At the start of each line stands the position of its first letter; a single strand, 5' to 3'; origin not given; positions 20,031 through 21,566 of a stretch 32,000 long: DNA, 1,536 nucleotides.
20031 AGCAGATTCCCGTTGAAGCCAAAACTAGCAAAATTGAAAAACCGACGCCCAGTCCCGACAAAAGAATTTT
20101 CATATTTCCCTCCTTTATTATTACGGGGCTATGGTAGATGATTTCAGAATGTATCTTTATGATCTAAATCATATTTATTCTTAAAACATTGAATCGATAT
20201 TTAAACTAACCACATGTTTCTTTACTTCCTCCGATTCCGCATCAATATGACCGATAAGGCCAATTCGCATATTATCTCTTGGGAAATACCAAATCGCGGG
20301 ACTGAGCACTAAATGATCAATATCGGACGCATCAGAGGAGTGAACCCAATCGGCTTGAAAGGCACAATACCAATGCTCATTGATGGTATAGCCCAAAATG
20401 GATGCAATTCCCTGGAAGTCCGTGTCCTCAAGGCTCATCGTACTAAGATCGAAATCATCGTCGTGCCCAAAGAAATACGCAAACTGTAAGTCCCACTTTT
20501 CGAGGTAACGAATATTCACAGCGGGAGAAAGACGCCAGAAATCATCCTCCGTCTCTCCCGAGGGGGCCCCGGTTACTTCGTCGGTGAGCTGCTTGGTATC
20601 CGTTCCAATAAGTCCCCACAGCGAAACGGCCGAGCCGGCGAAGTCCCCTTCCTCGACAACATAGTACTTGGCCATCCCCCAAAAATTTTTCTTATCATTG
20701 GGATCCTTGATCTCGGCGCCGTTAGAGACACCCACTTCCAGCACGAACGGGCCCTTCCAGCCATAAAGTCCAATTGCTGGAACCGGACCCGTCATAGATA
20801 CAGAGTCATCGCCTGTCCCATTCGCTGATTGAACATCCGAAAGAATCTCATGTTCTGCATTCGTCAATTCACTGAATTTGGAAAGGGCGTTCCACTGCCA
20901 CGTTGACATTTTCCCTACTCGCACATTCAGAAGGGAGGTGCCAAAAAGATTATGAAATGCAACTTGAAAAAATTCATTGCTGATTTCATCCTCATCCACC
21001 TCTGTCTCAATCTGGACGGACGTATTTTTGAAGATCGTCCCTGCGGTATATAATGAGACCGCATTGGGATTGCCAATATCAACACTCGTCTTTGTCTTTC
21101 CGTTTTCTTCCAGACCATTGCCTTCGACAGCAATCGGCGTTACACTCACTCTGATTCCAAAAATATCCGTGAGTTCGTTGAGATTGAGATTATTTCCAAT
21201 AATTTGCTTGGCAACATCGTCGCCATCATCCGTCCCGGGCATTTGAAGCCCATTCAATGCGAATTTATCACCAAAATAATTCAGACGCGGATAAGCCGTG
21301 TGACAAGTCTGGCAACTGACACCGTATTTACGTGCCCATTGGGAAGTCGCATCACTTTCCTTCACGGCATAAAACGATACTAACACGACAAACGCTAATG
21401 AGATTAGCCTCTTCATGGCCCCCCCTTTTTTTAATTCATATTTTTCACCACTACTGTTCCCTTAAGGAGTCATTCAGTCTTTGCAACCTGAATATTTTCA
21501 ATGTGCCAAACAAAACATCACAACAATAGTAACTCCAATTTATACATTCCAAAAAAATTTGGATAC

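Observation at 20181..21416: Candidate fused monohaem cytochrome c / outer-membrane porin (Cyc2-like)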

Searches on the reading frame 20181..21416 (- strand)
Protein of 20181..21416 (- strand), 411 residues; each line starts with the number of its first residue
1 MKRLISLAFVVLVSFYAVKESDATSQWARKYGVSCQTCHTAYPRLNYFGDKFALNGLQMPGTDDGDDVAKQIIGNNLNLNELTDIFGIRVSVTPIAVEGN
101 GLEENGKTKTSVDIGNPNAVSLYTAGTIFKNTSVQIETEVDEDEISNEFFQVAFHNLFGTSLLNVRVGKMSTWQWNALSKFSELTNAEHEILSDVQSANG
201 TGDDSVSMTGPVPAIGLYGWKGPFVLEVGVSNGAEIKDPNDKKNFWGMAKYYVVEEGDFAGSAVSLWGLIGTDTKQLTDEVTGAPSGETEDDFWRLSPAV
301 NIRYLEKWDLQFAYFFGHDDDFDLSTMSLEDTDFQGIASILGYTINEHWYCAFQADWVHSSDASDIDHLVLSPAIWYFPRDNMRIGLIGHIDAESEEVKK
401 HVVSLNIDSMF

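Call 3: search_protein_families(library=pfam, proteins=[window:20181-21416:-], max_evalue=10)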
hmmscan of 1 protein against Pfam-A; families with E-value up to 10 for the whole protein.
window:20181-21416:- (411 aa): 1 family
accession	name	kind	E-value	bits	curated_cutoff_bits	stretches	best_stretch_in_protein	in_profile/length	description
PF06178.19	KdgM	-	0.021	14.9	22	1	288-365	134-208/222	Oligogalacturonate-specific porin protein (KdgM)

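Call 4: search_protein_families(library=ncbifam, proteins=[window:20181-21416:-], max_evalue=10)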
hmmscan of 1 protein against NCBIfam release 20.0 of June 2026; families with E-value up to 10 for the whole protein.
window:20181-21416:- (411 aa): 0 families

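Call 7: find_homologous_proteins(query=window:20181-21416:-, max_evalue=0.001)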
Query window:20181-21416:- (411 aa): 33 proteins with E <= 0.001 among 3223 candidates.
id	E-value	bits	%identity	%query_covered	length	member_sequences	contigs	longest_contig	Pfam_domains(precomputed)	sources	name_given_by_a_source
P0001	9.6e-280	945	100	100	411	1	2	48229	-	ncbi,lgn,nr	ncbi:MAG: hypothetical protein HYS08_05040 [Chlamydiae bacterium]|nr:hypothetical protein [Chlamydio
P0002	5.5e-179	614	63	96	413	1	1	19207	-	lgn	-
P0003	1.2e-171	589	61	98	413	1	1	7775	-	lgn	-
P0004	3.1e-165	568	59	100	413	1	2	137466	-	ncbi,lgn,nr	ncbi:MAG: hypothetical protein HYS08_04535 [Chlamydiae bacterium]|nr:hypothetical protein [Chlamydio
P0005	2.5e-164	565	60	100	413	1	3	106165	-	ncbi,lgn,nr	ncbi:MAG: cytochrome c [Chlamydiae bacterium]|nr:cytochrome c [Chlamydiota bacterium] MBI3276981.1 c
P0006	6.2e-164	564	60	100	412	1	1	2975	-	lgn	-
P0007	9.0e-112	392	45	100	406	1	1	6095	-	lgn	-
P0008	2.5e-100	355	42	100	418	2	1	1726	-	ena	-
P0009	3.1e-97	344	43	100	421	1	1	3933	-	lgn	-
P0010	2.0e-90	322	42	99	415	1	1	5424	-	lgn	-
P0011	3.8e-90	321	40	100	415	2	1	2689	-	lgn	-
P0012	8.8e-90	320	39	99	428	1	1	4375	-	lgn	-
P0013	9.0e-90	320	40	99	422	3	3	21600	-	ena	-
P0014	1.4e-89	319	40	100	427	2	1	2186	-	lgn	-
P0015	2.4e-86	308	39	100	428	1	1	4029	-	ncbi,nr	ncbi:MAG: hypothetical protein Q7S98_02415 [Deltaproteobacteria bacterium]|nr:hypothetical protein [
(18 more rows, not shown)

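Call 16: find_encoding_contigs(protein=P0004, flank=10000, max_places=3)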
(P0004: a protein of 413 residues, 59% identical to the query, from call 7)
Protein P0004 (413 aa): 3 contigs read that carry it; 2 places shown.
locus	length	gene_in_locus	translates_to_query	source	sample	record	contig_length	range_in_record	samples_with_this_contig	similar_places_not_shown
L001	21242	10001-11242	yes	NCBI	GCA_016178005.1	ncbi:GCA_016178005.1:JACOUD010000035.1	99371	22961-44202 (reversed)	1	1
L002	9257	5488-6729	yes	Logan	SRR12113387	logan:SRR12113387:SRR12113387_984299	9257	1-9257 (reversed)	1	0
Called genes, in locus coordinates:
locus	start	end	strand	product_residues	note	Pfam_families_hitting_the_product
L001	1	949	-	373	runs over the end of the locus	PF04055:Radical_SAM, PF19288:CofH_C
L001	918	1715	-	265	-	PF02621:VitK2_biosynth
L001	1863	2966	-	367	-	PF04055:Radical_SAM, PF19288:CofH_C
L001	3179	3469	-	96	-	PF01909:NTP_transf_2, PF18765:Polbeta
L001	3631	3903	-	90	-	PF12441:CopG_antitoxin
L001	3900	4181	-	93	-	PF04365:BrnT_toxin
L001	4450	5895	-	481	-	PF20695:UbiD_N, PF01977:UbiD, PF20696:UbiD_C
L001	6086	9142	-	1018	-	PF05140:ResB, PF01578:Cytochrom_C_asm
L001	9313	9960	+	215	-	-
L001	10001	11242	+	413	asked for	-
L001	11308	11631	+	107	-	PF13442:Cytochrome_CBB3, PF00034:Cytochrom_C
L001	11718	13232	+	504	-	PF03264:Cytochrom_NNT, PF22113:Mtrc-MtrF_II-IV_dom (faint)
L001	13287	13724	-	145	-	-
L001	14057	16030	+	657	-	PF12439:GDE_N, PF06202:GDE_C, PF22422:MGH1-like_GH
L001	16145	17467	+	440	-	PF13173:AAA_14, PF13635:DUF4143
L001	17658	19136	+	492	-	PF01523:PmbA_TldD_1st, PF19290:PmbA_TldD_2nd (weak), PF19289:PmbA_TldD_3rd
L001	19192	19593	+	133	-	PF13366:PDDEXK_3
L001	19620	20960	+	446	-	PF19290:PmbA_TldD_2nd (weak), PF19289:PmbA_TldD_3rd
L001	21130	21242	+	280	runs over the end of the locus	PF02621:VitK2_biosynth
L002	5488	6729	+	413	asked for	-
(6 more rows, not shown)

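Call 17: find_encoding_contigs(protein=P0005, flank=10000, max_places=3)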
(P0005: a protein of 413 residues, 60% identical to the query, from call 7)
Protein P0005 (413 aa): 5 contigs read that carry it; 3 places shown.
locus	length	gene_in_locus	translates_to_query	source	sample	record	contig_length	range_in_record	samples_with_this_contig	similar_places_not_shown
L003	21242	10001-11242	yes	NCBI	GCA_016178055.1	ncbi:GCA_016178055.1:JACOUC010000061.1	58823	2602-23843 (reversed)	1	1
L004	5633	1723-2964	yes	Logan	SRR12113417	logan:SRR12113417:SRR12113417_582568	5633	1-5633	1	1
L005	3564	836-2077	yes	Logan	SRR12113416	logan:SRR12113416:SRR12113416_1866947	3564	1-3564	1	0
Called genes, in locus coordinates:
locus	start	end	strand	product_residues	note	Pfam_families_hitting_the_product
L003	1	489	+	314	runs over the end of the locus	PF00890:FAD_binding_2 (faint), PF03486:HI0933_like (faint), PF07992:Pyr_redox_2, PF13738:Pyr_redox_3, PF00070:Pyr_redox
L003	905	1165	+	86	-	PF04221:RelB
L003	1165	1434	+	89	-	PF15738:YafQ_toxin, PF05016:ParE_toxin (weak)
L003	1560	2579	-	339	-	PF01368:DHH, PF02272:DHHA1 (weak)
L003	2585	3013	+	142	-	PF00293:NUDIX, PF14815:NUDIX_4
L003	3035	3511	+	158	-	PF01613:Flavin_Reduct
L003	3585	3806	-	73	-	-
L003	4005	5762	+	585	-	PF01558:POR, PF01855:POR_N, PF02780:Transketolase_C (faint), PF17147:PFOR_II (weak)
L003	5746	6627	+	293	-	PF02775:TPP_enzyme_C, PF12367:PFO_beta_C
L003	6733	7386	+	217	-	PF00027:cNMP_binding, PF13545:HTH_Crp_2, PF00325:Crp (weak)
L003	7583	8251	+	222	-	PF00027:cNMP_binding, PF13545:HTH_Crp_2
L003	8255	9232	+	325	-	PF04055:Radical_SAM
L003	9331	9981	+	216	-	-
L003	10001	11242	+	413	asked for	-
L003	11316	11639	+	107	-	PF13442:Cytochrome_CBB3, PF00034:Cytochrom_C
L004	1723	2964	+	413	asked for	-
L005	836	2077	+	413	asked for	-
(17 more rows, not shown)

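Call 18: predict_structure(alignment_id=A1)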
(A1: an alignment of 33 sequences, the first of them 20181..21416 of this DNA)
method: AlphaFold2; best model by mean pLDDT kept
length: 411 residues; sequences in the alignment: 33
mean_pLDDT: 83.8   pTM: 0.82
mean pLDDT of the five models: 83.8, 83.2, 83.0, 81.1, 80.7
residues with pLDDT >= 90: 140; 70-90: 218; 50-70: 46; < 50: 7
segments of 3 or more residues with pLDDT < 50: 18-23
pLDDT, mean of each block of 10 residues (from residue 1): 70 59 60 81 84 85 66 66 77 85 78 72 79 86 83 88 93 87 70 87 85 94 95 80 93 94 97 86 85 96 92 96 78 94 92 94 88 91 88 77 87 74
secondary structure, 60 per line:
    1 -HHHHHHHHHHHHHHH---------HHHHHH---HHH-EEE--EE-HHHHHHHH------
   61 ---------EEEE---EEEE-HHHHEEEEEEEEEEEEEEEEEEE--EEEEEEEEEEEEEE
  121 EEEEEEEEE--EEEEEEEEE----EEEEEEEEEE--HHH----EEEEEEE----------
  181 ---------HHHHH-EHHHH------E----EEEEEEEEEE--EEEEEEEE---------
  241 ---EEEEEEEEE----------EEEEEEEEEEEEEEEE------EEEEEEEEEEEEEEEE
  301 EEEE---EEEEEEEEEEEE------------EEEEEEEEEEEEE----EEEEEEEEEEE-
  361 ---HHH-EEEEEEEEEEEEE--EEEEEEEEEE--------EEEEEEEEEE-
elements in order: H2-16 H26-31 E39-41 H47-54 E70-73 E77-80 H82-85 E86-104 E107-129 E132-140 E145-154 E164-170 H190-194 H197-200 E212-221 E224-231 E244-252 E263-278 E285-304 E308-319 E332-344 E349-359 E368-380 E383-392 E401-410

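Call 22: search_protein_representatives(alignment_id=A1)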
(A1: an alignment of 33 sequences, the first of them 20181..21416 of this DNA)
Query: 33 sequences, 410 profile positions. Proteins with E-value up to 0.001 (for the whole library): 3975; up to 1e-10: 1776; up to 1e-30: 236. The best 150 are listed.
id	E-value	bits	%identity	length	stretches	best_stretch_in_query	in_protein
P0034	3.6e-169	579.3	-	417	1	11-410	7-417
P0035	1.0e-165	567.9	-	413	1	1-410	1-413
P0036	1.5e-160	550.9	-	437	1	18-410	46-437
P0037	4.3e-154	529.6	-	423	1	14-410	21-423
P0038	1.9e-149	514.3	-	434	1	19-410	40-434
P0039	1.5e-148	511.3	-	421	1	1-410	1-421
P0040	3.1e-145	500.4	-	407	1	6-410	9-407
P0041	1.1e-141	488.7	-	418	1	6-410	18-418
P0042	6.3e-135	466.5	-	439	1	6-410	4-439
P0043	2.5e-131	454.6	-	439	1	9-410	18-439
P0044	3.1e-130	451.0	-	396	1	15-410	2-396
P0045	3.2e-129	447.7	-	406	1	6-409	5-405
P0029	2.1e-128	445.0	-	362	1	62-410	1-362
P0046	6.7e-128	443.3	-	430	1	6-410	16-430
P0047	4.2e-127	440.7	-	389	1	1-410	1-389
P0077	4.2e-73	262.9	-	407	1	6-396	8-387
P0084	3.4e-61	223.6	-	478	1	7-407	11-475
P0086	2.1e-57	211.1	-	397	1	10-410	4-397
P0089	1.0e-54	202.3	-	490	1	2-386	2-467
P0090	1.2e-52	195.5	-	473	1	2-394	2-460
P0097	1.0e-47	179.3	-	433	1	2-390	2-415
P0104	1.7e-45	171.9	-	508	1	8-395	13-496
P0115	1.3e-43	165.7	-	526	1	7-403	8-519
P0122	1.3e-42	162.5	-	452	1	12-393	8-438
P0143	1.5e-40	155.6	-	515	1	7-410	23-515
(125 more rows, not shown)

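Call 25: list_cluster_members(proteins=[P0084, P0089, P0090, P0097, P0104, P0115, P0122, P0143, P0086, P0077])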
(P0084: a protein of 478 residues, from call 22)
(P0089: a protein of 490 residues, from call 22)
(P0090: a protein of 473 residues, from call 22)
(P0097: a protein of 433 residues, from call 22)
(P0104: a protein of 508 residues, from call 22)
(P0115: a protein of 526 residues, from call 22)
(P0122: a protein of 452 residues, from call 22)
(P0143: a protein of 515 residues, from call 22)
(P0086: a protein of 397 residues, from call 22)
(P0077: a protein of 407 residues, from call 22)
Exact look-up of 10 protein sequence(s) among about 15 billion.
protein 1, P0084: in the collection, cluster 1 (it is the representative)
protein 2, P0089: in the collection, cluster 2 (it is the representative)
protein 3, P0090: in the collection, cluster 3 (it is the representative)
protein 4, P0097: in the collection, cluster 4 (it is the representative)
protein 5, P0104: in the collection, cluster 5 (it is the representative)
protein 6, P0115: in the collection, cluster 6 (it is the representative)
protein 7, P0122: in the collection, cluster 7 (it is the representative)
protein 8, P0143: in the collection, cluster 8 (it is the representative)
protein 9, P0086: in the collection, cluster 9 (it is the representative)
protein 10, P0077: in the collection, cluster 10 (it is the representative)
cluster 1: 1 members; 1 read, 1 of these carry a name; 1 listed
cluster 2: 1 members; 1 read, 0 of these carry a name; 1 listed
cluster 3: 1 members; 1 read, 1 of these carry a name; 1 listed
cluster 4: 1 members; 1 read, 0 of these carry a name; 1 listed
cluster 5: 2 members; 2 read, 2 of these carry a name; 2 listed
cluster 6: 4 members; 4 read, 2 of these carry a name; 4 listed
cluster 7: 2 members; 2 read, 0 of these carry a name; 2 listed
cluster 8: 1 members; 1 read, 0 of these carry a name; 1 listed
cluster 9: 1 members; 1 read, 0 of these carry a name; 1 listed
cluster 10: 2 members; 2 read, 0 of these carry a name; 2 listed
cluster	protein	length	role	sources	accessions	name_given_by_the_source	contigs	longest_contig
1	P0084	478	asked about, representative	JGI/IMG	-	hypothetical protein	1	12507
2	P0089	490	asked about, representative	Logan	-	-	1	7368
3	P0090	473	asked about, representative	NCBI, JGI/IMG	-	hypothetical protein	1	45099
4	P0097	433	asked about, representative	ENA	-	-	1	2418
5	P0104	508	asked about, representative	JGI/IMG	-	hypothetical protein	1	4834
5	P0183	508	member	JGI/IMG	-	hypothetical protein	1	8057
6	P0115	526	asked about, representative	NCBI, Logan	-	-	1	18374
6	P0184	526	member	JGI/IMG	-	hypothetical protein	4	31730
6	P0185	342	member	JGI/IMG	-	hypothetical protein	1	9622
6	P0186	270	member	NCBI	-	-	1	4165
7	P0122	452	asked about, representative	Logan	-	-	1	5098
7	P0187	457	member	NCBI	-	-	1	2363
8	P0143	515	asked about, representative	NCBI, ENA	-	-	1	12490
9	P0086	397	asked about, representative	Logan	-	-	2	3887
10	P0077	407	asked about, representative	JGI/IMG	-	-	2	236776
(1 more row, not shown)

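Call 26: fold_search(model_id=the predicted structure, library=pdb)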
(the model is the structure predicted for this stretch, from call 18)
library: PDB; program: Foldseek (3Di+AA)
matches with E <= 10: 894; with E <= 0.001: 198
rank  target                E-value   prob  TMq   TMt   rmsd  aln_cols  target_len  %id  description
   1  6ehb_C                2.1e-11  1.00  0.47  0.58   7.2       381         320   11  OmpU, an outer membrane protein, of Vibrio cholerae (released 2018-04-25)
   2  6ehb_A                7.9e-11  1.00  0.48  0.60   7.4       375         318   10  OmpU, an outer membrane protein, of Vibrio cholerae (released 2018-04-25)
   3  6ehc_A                7.9e-11  1.00  0.48  0.62   6.8       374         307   11  OmpUdeltaN (N-terminus deletion mutant of OmpU), outer membrane protein of Vibrio cholerae (released 2018-04-25)
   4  6ehb_B                1.2e-10  1.00  0.48  0.61   6.7       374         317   10  OmpU, an outer membrane protein, of Vibrio cholerae (released 2018-04-25)
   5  2o4v_A                6.2e-10  1.00  0.57  0.57   7.6       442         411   14  An arginine ladder in OprP mediates phosphate specific transfer across the outer membrane (released 2006-12-26)
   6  4rjx                  1.1e-09  1.00  0.59  0.57   8.7       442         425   12  Crystal structure of the OprO mutant protein F62Y/D114Y (released 2015-10-21)
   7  3a2s_X                1.1e-09  1.00  0.52  0.62   7.1       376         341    9  Crystal Structure of outer membrane protein PorB from Neisseria meningitidis in complex with sucrose (released 2010-04-07)
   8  5mdq_A                1.3e-09  1.00  0.56  0.65   5.5       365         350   11  Crystal structure of outer membrane expressed Chitoporin VhChip from Vibrio harveyi (released 2017-12-20)
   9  4rjw                  1.6e-09  1.00  0.58  0.56   8.7       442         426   13  Crystal structure of Pseudomonas aeruginosa OprO (released 2015-10-21)
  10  5mdo_A                1.9e-09  1.00  0.57  0.67   5.1       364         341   12  Crystal structure of in vitro folded Chitoporin VhChip from Vibrio harveyi (crystal form I) (released 2017-12-20)
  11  3wi5                  2.0e-09  1.00  0.52  0.67   7.2       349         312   10  Crystal structure of the Loop 7 mutant PorB from Neisseria meningitidis serogroup B (released 2014-01-01)
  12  7eqm_A                2.4e-09  1.00  0.56  0.68   4.9       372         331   12  Apo Truncated VhChiP (Delta 1-19) (released 2022-08-10)
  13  7de8                  2.6e-09  1.00  0.53  0.62   6.5       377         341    9  Crystal Structure of outer membrane protein PorB with G103K mutations from Neisseria meningitidis W135 (released 2021-03-31)
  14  4d64_A                3.0e-09  1.00  0.52  0.59   6.1       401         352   11  Structure of porin Omp-Pst1 from P. stuartii; the crystallographic symmetry generates a dimer of trimers. (released 2016-03-09)
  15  5oyk                  3.7e-09  1.00  0.51  0.62   6.6       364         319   10  Outer-membrane expressed OmpT of Vibrio cholerae (released 2018-04-25)
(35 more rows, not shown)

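Call 27: find_encoding_contigs(protein=P0002, flank=10000, max_places=2)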
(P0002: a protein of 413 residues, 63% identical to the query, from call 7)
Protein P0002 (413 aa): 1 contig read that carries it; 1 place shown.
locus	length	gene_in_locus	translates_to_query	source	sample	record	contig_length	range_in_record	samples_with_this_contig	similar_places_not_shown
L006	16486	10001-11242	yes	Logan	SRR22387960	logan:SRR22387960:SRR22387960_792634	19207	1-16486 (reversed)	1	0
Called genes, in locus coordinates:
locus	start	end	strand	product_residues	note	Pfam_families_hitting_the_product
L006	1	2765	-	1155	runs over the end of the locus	PF00384:Molybdopterin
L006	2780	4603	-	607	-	PF00034:Cytochrom_C, PF13442:Cytochrome_CBB3, PF00034:Cytochrom_C, PF13442:Cytochrome_CBB3, PF09459:EB_dh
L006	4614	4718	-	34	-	-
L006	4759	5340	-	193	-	PF00510:COX3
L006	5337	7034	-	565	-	PF00115:COX1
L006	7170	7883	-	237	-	PF00116:COX2, PF13473:Cupredoxin_1 (faint)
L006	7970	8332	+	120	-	-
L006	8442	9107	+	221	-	PF00027:cNMP_binding, PF13545:HTH_Crp_2, PF00325:Crp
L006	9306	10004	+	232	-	-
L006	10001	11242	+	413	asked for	-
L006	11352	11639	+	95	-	PF13442:Cytochrome_CBB3, PF00034:Cytochrom_C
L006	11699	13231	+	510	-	PF03264:Cytochrom_NNT (faint), PF14522:Cytochrome_C7 (faint), PF14537:Cytochrom_c3_2 (faint)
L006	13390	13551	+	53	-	-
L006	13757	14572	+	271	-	PF03705:CheR_N, PF01739:CheR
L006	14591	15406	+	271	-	PF03705:CheR_N, PF01739:CheR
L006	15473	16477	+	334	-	PF01797:Y1_Tnp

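Call 28: find_encoding_contigs(protein=P0003, flank=10000, max_places=2)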
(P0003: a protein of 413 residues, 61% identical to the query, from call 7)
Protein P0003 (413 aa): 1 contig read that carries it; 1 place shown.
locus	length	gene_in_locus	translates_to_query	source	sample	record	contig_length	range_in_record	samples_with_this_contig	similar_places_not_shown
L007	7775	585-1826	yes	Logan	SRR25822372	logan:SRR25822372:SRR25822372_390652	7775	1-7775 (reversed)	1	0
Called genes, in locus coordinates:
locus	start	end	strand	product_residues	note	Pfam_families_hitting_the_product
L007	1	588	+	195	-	?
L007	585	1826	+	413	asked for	-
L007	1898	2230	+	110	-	PF13442:Cytochrome_CBB3, PF00034:Cytochrom_C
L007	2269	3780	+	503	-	PF03264:Cytochrom_NNT, PF14537:Cytochrom_c3_2 (faint)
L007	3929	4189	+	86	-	-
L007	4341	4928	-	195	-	-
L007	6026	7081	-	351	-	PF00586:AIRS, PF02769:AIRS_C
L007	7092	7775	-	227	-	?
